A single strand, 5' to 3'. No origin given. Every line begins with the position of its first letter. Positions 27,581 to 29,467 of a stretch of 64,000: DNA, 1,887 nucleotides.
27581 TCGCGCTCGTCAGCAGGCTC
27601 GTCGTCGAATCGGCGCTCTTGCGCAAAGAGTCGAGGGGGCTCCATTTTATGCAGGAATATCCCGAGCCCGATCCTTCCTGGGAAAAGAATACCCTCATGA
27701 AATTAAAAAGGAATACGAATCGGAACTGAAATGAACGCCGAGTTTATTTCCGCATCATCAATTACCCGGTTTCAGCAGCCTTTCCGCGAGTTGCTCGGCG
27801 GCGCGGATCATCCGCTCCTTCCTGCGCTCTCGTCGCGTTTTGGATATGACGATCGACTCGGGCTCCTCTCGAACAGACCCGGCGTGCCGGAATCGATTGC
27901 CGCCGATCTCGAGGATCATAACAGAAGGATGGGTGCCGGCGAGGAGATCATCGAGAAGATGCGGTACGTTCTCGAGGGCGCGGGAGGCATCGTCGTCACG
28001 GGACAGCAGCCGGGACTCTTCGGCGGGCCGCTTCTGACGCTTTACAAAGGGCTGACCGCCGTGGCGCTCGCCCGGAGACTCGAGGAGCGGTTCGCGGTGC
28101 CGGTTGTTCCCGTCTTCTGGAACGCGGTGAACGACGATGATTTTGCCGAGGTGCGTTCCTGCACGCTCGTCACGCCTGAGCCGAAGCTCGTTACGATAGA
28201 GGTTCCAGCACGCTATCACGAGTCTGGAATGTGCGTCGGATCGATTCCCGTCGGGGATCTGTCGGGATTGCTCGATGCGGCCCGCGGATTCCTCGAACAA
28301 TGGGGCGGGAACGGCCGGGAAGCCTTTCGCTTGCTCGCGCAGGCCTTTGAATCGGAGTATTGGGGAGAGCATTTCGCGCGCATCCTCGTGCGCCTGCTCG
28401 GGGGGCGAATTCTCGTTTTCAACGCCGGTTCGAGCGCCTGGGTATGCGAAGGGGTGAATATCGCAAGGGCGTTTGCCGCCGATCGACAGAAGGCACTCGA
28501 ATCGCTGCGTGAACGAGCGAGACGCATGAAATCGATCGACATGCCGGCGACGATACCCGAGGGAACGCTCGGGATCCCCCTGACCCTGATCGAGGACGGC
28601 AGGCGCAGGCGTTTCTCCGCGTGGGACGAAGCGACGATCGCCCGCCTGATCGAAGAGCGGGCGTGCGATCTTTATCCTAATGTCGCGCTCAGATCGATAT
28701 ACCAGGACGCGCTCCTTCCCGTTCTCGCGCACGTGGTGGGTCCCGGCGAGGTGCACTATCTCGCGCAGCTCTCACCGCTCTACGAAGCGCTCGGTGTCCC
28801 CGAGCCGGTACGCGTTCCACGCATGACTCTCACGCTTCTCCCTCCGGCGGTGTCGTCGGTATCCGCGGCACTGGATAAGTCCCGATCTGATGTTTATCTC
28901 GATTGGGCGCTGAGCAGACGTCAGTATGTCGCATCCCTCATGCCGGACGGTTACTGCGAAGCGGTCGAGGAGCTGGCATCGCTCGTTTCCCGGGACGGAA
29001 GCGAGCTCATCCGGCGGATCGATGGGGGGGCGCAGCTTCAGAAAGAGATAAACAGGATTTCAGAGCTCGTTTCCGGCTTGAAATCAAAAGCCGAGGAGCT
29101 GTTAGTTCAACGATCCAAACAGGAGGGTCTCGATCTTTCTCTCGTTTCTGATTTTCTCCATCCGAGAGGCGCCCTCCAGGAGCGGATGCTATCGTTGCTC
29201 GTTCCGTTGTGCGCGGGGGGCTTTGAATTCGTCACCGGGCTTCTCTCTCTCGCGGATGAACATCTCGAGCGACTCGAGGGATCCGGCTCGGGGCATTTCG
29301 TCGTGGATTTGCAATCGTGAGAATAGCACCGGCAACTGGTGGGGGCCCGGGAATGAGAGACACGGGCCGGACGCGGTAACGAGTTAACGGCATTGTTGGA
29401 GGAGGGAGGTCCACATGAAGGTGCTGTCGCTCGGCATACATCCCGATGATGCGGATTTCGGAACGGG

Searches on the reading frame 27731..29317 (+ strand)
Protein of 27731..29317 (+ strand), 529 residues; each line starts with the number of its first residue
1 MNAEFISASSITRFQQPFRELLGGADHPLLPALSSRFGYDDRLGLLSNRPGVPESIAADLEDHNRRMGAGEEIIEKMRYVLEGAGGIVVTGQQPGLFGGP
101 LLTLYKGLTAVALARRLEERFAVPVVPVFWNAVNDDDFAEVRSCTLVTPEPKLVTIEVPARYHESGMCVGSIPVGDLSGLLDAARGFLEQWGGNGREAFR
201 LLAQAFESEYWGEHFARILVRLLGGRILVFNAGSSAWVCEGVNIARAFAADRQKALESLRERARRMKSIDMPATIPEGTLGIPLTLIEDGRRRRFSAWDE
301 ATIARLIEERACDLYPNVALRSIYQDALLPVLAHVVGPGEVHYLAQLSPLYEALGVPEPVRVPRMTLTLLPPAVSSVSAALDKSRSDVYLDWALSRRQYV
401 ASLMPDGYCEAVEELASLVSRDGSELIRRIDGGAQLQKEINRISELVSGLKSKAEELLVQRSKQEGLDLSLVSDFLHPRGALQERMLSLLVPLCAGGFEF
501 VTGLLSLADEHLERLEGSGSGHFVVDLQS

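Call 37: find_encoding_contigs(protein=window:27731-29317:+, flank=10000, max_places=1)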
Protein window:27731-29317:+ (529 aa): 1 contig read that carries it; 1 place shown.
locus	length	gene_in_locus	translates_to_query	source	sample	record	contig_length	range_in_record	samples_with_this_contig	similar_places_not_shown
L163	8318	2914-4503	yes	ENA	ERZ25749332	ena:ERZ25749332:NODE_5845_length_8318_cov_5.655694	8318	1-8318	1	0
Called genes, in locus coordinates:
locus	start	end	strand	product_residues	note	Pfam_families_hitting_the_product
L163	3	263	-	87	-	?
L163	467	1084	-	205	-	-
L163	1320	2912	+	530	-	PF00890:FAD_binding_2, PF03486:HI0933_like (faint), PF07992:Pyr_redox_2 (faint), PF02910:Succ_DH_flav_C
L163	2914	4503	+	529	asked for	PF10079:Rossmann-like_BshC, PF24850:CC_BshC (weak)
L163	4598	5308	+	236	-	PF02585:PIG-L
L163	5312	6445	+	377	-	PF13439:Glyco_transf_4, PF13477:Glyco_trans_4_2, PF13579:Glyco_trans_4_4, PF20706:GT4-conflict, PF00534:Glycos_transf_1, PF13692:Glyco_trans_1_4, PF13524:Glyco_trans_1_2 (weak)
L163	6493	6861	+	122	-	-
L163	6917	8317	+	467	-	?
